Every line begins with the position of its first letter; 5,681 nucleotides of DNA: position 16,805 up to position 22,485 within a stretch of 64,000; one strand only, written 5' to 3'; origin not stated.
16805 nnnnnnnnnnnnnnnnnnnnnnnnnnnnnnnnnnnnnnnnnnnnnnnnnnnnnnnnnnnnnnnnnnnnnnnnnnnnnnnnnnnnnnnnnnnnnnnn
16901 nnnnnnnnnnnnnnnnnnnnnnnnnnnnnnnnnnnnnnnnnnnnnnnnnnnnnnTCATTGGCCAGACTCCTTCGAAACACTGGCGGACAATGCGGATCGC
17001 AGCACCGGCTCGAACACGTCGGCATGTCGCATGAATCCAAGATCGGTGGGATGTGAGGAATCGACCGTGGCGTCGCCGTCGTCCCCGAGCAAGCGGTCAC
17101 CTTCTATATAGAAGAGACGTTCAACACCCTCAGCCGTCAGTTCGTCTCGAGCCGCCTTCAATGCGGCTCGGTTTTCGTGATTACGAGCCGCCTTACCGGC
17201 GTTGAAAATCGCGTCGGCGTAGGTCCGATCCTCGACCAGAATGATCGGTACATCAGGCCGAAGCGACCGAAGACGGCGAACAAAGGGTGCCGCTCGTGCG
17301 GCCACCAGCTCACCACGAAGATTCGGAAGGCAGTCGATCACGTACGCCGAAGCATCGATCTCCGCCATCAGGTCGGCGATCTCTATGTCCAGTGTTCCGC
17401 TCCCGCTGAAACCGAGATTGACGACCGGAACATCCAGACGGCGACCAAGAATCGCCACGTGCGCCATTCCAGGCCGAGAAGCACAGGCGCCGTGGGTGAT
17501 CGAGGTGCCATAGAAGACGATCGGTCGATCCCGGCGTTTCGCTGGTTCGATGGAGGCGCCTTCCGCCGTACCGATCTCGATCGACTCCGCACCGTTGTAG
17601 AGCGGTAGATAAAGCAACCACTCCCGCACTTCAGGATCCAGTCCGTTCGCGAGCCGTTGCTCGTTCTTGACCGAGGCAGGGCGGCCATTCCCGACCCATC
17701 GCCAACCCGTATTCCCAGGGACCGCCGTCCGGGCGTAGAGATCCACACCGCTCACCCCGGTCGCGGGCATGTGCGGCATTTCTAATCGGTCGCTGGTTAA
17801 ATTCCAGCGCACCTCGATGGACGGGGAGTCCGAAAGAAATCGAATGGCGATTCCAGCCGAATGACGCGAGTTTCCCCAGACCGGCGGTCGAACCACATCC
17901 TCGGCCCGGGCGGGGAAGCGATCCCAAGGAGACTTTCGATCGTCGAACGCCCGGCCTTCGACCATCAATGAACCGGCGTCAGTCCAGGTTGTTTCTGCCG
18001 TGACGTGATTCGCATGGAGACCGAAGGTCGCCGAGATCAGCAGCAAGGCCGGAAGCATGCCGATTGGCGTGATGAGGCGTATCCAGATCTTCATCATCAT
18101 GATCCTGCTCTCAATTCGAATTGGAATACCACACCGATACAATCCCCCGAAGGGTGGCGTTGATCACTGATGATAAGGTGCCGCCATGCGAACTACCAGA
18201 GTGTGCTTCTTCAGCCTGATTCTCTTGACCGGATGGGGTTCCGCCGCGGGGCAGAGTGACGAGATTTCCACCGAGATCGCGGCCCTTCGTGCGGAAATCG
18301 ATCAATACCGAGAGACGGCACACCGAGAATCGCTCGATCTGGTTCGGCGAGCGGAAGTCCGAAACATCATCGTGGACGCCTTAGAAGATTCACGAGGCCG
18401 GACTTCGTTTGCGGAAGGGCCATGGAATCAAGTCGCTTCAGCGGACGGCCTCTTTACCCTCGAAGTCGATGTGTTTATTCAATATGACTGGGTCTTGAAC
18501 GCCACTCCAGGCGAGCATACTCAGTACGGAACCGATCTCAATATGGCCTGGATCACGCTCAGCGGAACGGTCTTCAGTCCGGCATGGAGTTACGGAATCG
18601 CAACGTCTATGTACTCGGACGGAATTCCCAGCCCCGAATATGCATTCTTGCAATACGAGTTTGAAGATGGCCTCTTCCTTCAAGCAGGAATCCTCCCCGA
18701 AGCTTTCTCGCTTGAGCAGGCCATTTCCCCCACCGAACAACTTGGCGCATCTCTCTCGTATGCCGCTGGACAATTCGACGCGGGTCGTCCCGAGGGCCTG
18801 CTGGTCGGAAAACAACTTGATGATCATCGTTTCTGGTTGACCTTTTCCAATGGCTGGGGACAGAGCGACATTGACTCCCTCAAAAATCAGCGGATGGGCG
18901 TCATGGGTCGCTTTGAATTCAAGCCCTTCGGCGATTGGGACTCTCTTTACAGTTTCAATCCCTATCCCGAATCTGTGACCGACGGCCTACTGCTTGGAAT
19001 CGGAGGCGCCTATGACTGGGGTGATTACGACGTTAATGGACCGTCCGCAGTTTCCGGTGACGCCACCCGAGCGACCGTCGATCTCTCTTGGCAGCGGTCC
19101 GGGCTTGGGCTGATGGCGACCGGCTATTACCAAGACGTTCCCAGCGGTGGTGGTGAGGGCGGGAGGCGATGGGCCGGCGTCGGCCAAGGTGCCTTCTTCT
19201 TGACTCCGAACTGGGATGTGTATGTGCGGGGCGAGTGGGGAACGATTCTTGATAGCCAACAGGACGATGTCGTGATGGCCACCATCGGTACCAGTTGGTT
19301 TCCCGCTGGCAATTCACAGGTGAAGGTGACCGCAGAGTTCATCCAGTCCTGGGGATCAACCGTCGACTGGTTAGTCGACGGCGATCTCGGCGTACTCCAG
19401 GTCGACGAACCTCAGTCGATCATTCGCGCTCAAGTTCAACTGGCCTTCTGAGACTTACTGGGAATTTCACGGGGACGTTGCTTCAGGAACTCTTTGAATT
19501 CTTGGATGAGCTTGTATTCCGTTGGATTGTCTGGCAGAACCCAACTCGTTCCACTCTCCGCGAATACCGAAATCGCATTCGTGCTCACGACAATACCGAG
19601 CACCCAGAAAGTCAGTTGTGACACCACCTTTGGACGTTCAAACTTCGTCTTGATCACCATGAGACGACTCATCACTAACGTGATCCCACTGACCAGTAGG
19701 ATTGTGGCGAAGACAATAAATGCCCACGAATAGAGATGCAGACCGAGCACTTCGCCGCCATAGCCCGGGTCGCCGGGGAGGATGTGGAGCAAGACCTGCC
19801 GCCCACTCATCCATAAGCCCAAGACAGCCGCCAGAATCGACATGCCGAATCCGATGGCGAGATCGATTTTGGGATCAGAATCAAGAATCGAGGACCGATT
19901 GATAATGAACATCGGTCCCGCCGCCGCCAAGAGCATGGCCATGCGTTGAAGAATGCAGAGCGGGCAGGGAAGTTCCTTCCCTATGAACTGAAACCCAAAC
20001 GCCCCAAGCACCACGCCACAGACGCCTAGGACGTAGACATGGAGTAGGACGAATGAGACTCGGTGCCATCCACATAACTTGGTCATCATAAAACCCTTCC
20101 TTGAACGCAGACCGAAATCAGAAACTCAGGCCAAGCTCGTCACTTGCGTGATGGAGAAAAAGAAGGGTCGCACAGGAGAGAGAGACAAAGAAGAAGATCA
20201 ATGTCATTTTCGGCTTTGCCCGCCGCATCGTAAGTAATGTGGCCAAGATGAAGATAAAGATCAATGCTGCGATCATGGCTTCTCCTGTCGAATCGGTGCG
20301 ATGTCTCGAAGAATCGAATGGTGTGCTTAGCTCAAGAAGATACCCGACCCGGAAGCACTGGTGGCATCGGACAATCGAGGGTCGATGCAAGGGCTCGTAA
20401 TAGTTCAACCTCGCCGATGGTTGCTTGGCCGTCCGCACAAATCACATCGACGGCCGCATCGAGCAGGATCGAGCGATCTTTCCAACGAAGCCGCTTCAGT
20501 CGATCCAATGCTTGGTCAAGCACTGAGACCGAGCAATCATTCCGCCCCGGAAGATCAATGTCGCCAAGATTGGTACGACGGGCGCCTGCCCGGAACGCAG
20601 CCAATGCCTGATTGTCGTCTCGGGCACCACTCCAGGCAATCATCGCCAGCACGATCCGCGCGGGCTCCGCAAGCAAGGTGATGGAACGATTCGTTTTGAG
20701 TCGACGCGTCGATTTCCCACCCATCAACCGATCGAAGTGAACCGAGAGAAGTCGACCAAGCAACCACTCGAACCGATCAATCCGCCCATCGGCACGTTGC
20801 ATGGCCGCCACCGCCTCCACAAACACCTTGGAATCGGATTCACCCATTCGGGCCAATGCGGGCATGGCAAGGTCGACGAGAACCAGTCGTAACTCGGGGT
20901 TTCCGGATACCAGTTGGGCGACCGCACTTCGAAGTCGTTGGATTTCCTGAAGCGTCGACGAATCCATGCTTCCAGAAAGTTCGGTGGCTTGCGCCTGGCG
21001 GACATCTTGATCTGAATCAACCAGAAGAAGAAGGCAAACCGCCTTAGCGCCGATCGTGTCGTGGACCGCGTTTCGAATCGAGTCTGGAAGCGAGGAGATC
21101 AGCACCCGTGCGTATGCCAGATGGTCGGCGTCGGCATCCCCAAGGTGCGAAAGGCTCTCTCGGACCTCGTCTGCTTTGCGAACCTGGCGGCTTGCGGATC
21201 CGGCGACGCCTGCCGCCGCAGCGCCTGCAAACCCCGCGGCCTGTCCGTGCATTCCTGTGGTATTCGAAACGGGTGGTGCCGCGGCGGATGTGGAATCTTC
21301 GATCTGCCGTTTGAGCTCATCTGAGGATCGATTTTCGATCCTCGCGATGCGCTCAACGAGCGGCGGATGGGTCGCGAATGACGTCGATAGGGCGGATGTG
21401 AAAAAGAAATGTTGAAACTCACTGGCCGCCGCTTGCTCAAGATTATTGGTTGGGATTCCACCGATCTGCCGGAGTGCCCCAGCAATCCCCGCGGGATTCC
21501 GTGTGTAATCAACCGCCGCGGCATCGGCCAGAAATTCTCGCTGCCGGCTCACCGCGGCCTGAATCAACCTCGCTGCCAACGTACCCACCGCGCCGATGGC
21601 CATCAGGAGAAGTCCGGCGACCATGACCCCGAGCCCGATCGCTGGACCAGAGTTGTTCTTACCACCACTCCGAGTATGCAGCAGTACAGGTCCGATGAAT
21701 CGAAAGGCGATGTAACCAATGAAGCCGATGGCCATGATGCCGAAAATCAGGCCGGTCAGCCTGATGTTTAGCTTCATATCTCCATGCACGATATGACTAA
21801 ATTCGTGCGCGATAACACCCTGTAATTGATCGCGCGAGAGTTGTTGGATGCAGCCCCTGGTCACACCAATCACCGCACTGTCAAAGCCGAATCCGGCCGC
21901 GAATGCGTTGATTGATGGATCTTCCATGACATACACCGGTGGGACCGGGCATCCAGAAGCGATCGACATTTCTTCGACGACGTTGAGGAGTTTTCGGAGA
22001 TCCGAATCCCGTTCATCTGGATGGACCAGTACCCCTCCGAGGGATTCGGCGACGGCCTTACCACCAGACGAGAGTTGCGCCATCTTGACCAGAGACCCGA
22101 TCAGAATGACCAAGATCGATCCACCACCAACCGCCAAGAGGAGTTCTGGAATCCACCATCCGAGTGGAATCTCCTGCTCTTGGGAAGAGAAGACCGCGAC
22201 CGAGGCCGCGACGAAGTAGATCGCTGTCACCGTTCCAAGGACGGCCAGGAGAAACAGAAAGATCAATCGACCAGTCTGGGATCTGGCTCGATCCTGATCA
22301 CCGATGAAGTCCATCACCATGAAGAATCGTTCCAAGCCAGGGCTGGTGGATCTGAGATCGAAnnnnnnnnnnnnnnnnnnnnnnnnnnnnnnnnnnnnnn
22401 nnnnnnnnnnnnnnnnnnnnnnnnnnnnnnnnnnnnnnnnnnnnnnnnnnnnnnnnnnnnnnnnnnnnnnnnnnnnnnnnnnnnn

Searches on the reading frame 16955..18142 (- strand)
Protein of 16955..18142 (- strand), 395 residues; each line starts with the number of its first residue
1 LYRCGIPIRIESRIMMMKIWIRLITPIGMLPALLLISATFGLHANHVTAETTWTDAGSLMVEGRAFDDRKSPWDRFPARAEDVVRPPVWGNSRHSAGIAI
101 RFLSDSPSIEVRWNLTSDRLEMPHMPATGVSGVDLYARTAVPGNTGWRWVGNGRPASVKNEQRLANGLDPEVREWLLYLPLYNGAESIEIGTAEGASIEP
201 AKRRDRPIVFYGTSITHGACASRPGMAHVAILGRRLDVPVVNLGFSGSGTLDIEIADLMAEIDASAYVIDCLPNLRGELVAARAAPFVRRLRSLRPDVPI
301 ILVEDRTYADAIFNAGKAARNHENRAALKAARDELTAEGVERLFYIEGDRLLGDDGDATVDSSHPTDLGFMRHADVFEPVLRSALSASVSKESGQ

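Call 75: search_protein_families(library=pfam, proteins=[window:16955-18142:-], max_evalue=0.0001)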
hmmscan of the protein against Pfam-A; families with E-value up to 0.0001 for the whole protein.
window:16955-18142:- (395 aa): 3 families
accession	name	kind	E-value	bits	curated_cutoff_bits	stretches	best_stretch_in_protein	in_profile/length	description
PF14606.12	Lipase_GDSL_3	-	1.3e-63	214.9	27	1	206-382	2-178/178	GDSL-like Lipase/Acylhydrolase family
PF14607.12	GxDLY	-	2.2e-43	148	27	1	52-198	2-146/146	N-terminus of Esterase_SGNH_hydro-type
PF13472.12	Lipase_GDSL_2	-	1.7e-07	32.3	32.9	1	210-369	1-175/178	GDSL-like Lipase/Acylhydrolase family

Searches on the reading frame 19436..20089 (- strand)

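Call 76: search_protein_families(library=pfam, proteins=[window:19436-20089:-], max_evalue=0.0001)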
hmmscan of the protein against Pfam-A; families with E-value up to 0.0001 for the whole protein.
window:19436-20089:- (217 aa): 1 family
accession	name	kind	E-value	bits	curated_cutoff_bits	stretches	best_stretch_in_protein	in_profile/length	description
PF02600.21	DsbB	-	1.1e-13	52.2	22.1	1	15-107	4-88/148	Disulfide bond formation protein DsbB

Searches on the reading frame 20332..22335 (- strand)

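Call 22: search_protein_families(library=pfam, proteins=[window:20332-22335:-], max_evalue=0.001)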
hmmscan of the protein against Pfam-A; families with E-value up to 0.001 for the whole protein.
window:20332-22335:- (667 aa): 1 family
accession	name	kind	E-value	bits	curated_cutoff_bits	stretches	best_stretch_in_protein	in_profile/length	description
PF01435.24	Peptidase_M48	-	3.9e-28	99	20.3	1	115-336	6-185/186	Peptidase family M48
